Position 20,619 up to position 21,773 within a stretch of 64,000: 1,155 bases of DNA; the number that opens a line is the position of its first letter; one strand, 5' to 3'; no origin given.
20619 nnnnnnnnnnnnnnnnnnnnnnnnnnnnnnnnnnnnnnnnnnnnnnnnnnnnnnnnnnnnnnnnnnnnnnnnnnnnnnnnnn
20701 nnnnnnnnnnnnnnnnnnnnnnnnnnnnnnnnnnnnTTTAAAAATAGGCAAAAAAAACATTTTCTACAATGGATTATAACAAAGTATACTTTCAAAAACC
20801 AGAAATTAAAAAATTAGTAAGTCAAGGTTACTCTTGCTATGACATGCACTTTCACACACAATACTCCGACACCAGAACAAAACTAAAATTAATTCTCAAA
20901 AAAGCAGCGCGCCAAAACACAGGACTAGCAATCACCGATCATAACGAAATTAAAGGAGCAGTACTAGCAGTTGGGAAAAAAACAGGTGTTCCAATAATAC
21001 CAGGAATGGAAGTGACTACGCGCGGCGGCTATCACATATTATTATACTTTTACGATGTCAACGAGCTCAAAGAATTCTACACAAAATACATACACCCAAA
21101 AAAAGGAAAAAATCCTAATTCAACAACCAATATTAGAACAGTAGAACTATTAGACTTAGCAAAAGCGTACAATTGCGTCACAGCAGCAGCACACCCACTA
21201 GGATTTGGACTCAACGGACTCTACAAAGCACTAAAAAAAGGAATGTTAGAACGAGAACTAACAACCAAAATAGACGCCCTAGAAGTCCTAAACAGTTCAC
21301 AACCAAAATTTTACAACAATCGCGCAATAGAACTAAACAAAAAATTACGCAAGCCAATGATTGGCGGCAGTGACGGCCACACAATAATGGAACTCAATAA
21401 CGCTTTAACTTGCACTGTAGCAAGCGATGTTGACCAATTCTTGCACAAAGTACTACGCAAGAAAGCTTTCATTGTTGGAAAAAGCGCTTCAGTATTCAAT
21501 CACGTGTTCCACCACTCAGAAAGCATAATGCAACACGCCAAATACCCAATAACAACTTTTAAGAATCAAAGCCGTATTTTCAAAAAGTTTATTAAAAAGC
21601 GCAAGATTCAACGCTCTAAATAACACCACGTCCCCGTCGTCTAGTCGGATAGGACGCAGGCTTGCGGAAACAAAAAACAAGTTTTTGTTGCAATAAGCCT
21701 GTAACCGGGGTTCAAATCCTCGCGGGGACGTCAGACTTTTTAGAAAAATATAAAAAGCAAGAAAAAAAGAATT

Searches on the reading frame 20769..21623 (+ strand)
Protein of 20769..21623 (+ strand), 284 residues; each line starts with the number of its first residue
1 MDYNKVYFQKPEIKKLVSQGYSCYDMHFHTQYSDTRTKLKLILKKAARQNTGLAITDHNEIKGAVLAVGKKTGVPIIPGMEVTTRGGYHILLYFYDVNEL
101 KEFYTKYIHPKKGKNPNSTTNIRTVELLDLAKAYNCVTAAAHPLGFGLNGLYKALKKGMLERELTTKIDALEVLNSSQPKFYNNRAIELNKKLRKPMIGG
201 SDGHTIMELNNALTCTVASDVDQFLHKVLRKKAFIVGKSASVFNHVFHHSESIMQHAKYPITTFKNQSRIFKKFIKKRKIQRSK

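Call 6: search_protein_families(library=pfam, proteins=[window:20769-21623:+], max_evalue=0.01)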
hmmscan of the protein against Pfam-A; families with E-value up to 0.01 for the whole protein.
window:20769-21623:+ (284 aa): 2 families
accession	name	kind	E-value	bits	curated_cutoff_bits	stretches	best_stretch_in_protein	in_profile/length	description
PF02811.25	PHP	-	8.8e-08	33.1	26.4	1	25-128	1-111/164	PHP domain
PF13263.12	PHP_C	-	8.7e-06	25.6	21.3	1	182-224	3-47/56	PHP-associated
